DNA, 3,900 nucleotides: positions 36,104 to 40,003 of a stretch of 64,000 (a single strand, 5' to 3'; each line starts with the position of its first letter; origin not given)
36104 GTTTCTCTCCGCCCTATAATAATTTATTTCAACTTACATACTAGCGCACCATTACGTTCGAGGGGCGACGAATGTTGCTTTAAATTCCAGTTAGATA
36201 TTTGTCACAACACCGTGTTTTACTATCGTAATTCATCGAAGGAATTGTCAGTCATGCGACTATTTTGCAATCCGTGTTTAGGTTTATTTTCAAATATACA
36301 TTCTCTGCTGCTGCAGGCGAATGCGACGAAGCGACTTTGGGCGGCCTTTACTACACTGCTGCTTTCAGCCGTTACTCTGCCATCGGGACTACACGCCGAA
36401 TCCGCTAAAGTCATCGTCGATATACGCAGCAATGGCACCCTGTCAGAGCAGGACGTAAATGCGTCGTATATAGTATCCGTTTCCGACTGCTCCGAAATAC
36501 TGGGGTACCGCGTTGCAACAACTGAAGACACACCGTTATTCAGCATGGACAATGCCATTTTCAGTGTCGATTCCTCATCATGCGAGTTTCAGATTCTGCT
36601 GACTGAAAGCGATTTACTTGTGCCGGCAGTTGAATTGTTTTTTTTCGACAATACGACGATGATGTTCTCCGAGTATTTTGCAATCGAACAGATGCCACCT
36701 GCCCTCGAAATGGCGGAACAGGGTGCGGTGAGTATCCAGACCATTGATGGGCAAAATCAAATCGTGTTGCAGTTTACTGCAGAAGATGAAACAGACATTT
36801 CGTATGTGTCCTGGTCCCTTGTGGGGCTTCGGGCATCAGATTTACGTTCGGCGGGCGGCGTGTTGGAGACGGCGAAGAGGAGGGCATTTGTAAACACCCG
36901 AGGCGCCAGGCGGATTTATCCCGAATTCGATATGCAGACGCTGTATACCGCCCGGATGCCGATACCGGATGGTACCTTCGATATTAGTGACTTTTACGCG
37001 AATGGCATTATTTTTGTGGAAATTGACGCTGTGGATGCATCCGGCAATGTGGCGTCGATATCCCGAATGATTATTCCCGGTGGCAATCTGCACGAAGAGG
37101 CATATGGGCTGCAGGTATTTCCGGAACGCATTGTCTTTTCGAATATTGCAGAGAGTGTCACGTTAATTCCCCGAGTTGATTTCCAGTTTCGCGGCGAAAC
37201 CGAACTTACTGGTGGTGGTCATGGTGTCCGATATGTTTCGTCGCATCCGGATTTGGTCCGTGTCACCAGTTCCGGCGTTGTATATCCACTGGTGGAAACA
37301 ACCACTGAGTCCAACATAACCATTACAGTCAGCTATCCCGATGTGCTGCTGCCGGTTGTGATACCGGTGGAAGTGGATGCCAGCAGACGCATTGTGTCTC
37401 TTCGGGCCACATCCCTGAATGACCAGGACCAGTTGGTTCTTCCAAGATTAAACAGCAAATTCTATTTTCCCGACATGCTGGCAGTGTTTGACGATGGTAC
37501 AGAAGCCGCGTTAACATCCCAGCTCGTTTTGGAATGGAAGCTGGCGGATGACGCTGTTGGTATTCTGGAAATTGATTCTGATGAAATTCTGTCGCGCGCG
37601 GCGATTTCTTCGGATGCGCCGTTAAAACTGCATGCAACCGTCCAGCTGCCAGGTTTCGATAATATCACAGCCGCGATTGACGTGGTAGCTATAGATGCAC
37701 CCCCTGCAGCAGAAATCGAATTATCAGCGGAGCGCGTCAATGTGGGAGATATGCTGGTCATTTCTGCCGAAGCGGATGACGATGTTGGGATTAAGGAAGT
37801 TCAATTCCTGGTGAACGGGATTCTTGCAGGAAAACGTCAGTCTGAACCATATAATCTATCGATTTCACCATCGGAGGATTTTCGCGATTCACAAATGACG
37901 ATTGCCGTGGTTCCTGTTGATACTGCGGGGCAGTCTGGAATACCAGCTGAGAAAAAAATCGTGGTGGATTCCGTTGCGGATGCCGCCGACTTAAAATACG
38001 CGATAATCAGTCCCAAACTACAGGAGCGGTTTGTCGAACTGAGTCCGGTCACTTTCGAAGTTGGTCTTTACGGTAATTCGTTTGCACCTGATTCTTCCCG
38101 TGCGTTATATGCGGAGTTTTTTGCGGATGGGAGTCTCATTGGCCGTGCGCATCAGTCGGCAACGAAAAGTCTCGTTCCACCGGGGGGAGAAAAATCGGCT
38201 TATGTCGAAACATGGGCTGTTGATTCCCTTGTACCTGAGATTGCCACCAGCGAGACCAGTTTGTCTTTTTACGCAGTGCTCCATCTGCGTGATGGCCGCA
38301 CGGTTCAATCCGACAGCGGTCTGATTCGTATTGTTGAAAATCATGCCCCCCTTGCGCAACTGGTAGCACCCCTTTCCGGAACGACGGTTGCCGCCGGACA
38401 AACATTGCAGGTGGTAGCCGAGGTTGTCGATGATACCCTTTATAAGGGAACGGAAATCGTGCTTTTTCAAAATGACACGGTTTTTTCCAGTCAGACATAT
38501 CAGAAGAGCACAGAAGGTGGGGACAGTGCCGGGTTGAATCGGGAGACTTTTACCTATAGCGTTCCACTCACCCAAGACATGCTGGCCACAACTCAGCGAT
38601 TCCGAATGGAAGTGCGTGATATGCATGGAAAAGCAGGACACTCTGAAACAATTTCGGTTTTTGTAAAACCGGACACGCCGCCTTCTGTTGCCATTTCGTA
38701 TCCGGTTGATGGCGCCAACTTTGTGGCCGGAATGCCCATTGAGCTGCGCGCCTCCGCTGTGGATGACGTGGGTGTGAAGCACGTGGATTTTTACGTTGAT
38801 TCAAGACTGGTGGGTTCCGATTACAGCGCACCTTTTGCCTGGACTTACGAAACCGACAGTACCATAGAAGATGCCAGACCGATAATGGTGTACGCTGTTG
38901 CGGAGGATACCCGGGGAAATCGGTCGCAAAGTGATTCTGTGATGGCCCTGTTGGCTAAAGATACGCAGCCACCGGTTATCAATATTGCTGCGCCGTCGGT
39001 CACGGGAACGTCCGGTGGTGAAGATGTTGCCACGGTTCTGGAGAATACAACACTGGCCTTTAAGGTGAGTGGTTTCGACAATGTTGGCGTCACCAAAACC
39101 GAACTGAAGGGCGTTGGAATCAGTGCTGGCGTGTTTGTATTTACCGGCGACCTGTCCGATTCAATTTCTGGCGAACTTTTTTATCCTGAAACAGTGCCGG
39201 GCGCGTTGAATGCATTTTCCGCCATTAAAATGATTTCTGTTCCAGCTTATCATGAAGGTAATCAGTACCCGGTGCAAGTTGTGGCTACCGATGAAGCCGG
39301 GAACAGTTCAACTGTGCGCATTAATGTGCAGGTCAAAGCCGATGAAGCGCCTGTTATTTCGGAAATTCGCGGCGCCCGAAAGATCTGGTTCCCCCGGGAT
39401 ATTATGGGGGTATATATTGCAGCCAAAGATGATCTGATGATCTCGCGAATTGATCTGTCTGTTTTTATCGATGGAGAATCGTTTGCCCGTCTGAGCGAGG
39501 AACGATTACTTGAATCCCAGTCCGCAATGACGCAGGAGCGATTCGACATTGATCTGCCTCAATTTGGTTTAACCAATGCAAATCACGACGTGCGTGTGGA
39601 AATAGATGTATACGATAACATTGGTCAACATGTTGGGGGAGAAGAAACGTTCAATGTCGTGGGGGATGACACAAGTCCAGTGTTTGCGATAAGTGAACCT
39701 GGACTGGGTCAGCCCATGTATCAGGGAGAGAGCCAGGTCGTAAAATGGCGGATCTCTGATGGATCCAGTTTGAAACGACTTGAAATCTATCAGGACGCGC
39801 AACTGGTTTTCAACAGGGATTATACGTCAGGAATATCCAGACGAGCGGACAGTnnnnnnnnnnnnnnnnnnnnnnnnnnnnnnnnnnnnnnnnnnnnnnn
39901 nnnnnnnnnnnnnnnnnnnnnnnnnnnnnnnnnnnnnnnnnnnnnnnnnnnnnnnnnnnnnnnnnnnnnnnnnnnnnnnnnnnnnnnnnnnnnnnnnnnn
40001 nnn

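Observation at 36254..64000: Unlisted giant gene: at least 27.7 kb (9,249 codon positions) of one reading frame, still open at the window end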

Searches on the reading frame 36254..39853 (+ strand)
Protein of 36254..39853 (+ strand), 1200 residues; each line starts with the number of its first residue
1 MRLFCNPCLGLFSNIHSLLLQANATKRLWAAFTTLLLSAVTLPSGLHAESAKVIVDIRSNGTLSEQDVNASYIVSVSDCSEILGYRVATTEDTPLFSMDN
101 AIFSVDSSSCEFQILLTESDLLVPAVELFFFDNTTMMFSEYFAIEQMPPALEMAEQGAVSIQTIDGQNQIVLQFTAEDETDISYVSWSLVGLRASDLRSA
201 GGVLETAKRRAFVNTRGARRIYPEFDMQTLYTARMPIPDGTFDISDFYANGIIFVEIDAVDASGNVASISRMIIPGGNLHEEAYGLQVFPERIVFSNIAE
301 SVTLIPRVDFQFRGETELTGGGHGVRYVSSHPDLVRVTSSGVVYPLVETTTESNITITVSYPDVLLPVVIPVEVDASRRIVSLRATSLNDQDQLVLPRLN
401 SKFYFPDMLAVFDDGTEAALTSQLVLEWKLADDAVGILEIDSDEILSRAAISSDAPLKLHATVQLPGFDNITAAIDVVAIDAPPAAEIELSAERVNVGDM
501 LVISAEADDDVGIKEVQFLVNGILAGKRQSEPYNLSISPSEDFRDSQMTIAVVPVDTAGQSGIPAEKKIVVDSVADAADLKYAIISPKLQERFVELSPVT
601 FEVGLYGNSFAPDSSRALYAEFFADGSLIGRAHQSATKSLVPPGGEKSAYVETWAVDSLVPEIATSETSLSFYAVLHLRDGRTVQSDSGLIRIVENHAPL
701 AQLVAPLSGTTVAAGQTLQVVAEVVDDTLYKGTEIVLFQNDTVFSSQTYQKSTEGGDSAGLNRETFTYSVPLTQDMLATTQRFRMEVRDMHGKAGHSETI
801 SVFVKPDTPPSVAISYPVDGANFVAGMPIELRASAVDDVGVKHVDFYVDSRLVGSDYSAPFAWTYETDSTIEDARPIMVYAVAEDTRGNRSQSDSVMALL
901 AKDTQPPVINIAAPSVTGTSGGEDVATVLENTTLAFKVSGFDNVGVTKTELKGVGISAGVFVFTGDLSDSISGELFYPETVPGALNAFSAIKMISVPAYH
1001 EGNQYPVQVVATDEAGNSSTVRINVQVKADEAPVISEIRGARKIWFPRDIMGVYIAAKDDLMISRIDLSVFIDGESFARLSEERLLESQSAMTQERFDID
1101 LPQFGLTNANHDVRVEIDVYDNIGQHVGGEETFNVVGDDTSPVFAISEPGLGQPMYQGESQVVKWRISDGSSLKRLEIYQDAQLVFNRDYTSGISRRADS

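Call 23: find_homologous_proteins(query=window:36254-39853:+, max_evalue=0.00001)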
Query window:36254-39853:+ (1200 aa): 28 proteins with E <= 0.00001 among 8000 candidates.
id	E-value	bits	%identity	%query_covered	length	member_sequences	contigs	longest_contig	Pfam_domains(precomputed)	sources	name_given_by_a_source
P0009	0.0e+0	1364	52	99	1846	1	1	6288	PF15418.13,PF17957.8,PF13750.13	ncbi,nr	ncbi:MAG: hypothetical protein JXX29_09390, partial [Deltaproteobacteria bacterium]|nr:hypothetical 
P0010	8.5e-245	834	38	95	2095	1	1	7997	PF15418.13,PF17957.8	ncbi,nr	ncbi:MAG: hypothetical protein HQK78_15385, partial [Desulfobacterales bacterium]|nr:hypothetical pr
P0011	4.8e-236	805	38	98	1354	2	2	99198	PF17957.8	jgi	-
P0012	2.5e-229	782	39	94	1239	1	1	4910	PF15418.13,PF17957.8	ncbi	ncbi:MAG: Ig-like domain-containing protein, partial [Desulfobacteraceae bacterium]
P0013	6.7e-214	731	37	97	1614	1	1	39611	PF15418.13,PF17957.8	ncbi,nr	ncbi:MAG: hypothetical protein GXP53_13885, partial [Deltaproteobacteria bacterium]|nr:hypothetical 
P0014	9.3e-210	718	38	88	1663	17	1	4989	PF17957.8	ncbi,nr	ncbi:MAG TPA: Ig-like domain-containing protein, partial [Polyangiaceae bacterium LLY-WYZ-15_(1-7)]|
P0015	2.6e-207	709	36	95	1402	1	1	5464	PF15418.13,PF17957.8,PF13779.12,PF06832.19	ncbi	ncbi:MAG: Ig-like domain-containing protein, partial [Gammaproteobacteria bacterium]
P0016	2.5e-198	680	34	94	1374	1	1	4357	PF17957.8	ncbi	-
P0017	3.4e-190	653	35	95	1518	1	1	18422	PF15418.13,PF17957.8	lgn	-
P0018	2.8e-187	643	35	95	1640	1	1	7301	PF17957.8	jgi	jgi:hypothetical protein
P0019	7.4e-183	628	34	94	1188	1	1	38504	PF17957.8,PF13779.12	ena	-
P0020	1.1e-181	625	36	87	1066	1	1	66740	PF17957.8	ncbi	ncbi:MAG: Ig-like domain-containing protein [Polyangiales bacterium]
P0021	1.3e-181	624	33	94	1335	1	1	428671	PF15418.13,PF17957.8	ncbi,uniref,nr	ncbi:Ig-like domain-containing protein [Colwellia sp. MSW7]|uniref:Ig-like domain-containing protein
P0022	2.3e-180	620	33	96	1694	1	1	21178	PF17957.8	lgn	-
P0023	1.4e-179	618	33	94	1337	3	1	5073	PF15418.13,PF17957.8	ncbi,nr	ncbi:MAG: Ig-like domain-containing protein, partial [Kangiellaceae bacterium]|nr:Ig-like domain-con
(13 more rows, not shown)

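Call 25: find_encoding_contigs(protein=P0021, flank=10000, max_places=3)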
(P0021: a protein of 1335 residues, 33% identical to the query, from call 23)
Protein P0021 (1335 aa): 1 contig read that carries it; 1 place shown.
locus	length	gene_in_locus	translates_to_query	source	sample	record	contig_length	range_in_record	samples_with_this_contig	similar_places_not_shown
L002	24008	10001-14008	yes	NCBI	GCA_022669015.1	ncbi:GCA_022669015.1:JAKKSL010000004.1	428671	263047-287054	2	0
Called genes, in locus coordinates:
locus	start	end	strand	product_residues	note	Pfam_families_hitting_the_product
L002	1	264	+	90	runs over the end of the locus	PF08891:YfcL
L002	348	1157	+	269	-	PF00378:ECH_1, PF16113:ECH_2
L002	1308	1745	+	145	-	PF03364:Polyketide_cyc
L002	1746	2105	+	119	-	PF03658:Ub-RnfH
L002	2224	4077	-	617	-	PF11949:DUF3466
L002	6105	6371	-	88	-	PF05768:Glrx-like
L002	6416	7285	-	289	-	PF10672:Methyltrans_SAM, PF05175:MTS, PF03602:Cons_hypoth95, PF13649:Methyltransf_25 (faint)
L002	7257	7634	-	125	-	PF01170:UPF0020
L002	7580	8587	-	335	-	PF22020:RlmL_1st, PF02926:THUMP, PF01170:UPF0020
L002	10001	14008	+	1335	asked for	PF15418:DUF4625 (faint), PF17957:Big_7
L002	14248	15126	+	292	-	-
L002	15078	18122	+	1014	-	PF15418:DUF4625 (faint), PF17957:Big_7 (faint)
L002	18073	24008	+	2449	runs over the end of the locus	PF17957:Big_7, PF08309:LVIVD, PF01833:TIG (weak), PF13205:Big_5 (weak), PF01833:TIG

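Call 26: find_encoding_contigs(protein=P0011, flank=10000, max_places=3)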
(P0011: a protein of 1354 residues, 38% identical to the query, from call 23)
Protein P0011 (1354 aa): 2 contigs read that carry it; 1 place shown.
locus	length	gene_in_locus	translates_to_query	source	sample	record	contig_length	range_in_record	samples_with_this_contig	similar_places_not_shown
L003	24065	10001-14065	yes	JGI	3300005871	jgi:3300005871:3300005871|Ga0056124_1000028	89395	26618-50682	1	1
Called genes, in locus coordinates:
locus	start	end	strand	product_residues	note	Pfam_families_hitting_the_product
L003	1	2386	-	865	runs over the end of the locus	PF00656:Peptidase_C14, PF08308:PEGA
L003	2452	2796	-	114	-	-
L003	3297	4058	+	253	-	PF02625:XdhC_CoxI (weak), PF13478:XdhC_C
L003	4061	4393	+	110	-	PF02625:XdhC_CoxI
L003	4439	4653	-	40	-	-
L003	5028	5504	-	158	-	PF11304:DUF3106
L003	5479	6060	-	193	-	PF13490:zf-HC2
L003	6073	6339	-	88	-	PF08281:Sigma70_r4_2, PF04545:Sigma70_r4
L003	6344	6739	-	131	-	PF04542:Sigma70_r2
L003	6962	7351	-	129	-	-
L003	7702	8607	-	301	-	PF02540:NAD_synthase, PF03054:tRNA_Me_trans (weak)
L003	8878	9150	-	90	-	PF12728:HTH_17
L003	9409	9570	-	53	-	-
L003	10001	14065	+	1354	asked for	PF17957:Big_7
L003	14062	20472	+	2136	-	PF15418:DUF4625 (faint), PF17957:Big_7 (weak), PF08309:LVIVD (faint)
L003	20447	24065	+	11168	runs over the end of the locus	-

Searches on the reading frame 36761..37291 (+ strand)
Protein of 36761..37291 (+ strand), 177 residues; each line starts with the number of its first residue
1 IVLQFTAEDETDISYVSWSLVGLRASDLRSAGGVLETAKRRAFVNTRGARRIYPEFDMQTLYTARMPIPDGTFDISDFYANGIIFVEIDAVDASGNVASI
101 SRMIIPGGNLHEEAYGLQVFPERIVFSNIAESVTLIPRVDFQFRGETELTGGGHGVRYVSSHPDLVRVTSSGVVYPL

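Call 66: find_related_loci(query=A3, collection=genome_contigs, flank=10000)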
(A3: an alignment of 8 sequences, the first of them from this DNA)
Query A3 (177 aa) in genome_contigs; peptide patterns used: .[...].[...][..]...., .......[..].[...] (x = any residue, [..] = any of these).
599 stretches matched a pattern (row limit reached: there are more); 44 encode a relative of the query (tblastn E <= 1e-3); 44 distinct loci.
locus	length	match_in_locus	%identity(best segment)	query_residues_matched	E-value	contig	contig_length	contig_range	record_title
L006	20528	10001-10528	49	1-177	4e-51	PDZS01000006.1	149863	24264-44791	MAG: Deltaproteobacteria bacterium YD0425bin51 scaffold6, whole genome shotgun sequence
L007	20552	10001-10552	46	1-177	8e-49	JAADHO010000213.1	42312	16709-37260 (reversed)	MAG: Deltaproteobacteria bacterium isolate M_MetaBat.197 contig-127_4247, whole genome shotgun sequence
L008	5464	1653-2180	45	1-177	2e-48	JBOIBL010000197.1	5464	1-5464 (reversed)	MAG: Gammaproteobacteria bacterium isolate TC-S_metabat2.bin.339 k127_3963021, whole genome shotgun sequence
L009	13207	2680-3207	46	1-177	3e-48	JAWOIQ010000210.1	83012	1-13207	MAG: Desulfurivibrionaceae bacterium isolate CWP5-2.bin.54 k191_2640883, whole genome shotgun sequence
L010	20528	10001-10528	46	1-177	3e-47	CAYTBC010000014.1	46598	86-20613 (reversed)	MAG TPA_asm: uncultured Desulfosarcina sp. isolate SRP214966_co3_311 genome assembly, contig: NODE_616_length_46598_cov_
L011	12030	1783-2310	44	1-177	1e-46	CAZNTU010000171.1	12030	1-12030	MAG TPA_asm: uncultured Desulfobacteraceae bacterium isolate binchicken_co168_329 genome assembly, contig: NODE_9057_len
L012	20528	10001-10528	46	1-177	1e-46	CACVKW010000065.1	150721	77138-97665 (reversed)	Olavius sp. associated proteobacterium Delta 1 isolate mag2:49deedb4-927c-43a8-ad40-04e63e16f3c8 genome assembly, contig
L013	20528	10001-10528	46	1-177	2e-46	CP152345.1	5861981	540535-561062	Ectopseudomonas oleovorans strain SDU_PSEU1 chromosome, complete genome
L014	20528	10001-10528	46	1-177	1e-46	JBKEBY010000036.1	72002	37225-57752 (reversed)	MAG: Pseudomonas sp. isolate VLC_060 c_000001536627, whole genome shotgun sequence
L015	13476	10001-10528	44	1-177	4e-46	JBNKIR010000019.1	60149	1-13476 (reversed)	MAG: Sedimenticolaceae bacterium isolate H2.bin.9.orig k141_1247659, whole genome shotgun sequence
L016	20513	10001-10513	45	6-177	4e-46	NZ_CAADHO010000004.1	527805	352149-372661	Desulfoluna butyratoxydans isolate Desulfoluna butyratoxydans MSL71, whole genome shotgun sequence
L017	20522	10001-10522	44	3-177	6e-46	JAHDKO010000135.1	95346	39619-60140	MAG: Deltaproteobacteria bacterium isolate LM3-B1m k141_2498, whole genome shotgun sequence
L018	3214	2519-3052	45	1-177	1e-45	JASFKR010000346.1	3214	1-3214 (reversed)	MAG: Myxococcales bacterium isolate D0817M02metaG_Bin_452 D0817M02metaG_FD_scaffold_24221_c1, whole genome shotgun seque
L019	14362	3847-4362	44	5-177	9e-46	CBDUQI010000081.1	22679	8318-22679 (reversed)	MAG TPA_asm: uncultured Gammaproteobacteria bacterium isolate SRR18550245_binner23_Refined_1 genome assembly, contig: ER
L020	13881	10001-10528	46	1-177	5e-45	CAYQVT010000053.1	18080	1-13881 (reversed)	MAG TPA_asm: uncultured Gammaproteobacteria bacterium isolate SRP065251_co1_35 genome assembly, contig: NODE_2410_length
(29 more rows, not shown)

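Call 89: search_protein_families(library=pfam, proteins=[L013:6773-8692:-, L013:8706-9347:-, L013:4531-6114:+], max_evalue=0.001)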
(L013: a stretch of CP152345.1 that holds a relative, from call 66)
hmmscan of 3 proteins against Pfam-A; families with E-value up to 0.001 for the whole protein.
L013:6773-8692:- (639 aa): 3 families
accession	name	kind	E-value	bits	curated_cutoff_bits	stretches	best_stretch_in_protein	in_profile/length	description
PF00263.26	Secretin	-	3.8e-47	160.4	27.5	1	421-584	2-169/169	Bacterial type II and III secretion system protein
PF03958.22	Secretin_N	-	2.8e-44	149.6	28.2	3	269-343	1-69/69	Bacterial type II/III secretion system short domain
PF21305.2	type_II_gspD_N0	-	9.3e-29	99.5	27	1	38-107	1-71/71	GspD-like, N0 domain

L013:8706-9347:- (213 aa): 1 family
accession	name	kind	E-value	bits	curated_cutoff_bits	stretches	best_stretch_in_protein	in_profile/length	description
PF11356.14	T2SSC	-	1.1e-14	54.9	27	1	23-156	5-141/141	Type II secretion system protein C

L013:4531-6114:+ (527 aa): 1 family
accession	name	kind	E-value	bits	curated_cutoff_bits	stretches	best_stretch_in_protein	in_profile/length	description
PF00171.27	Aldedh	-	3e-45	155.1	23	1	36-458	22-431/461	Aldehyde dehydrogenase family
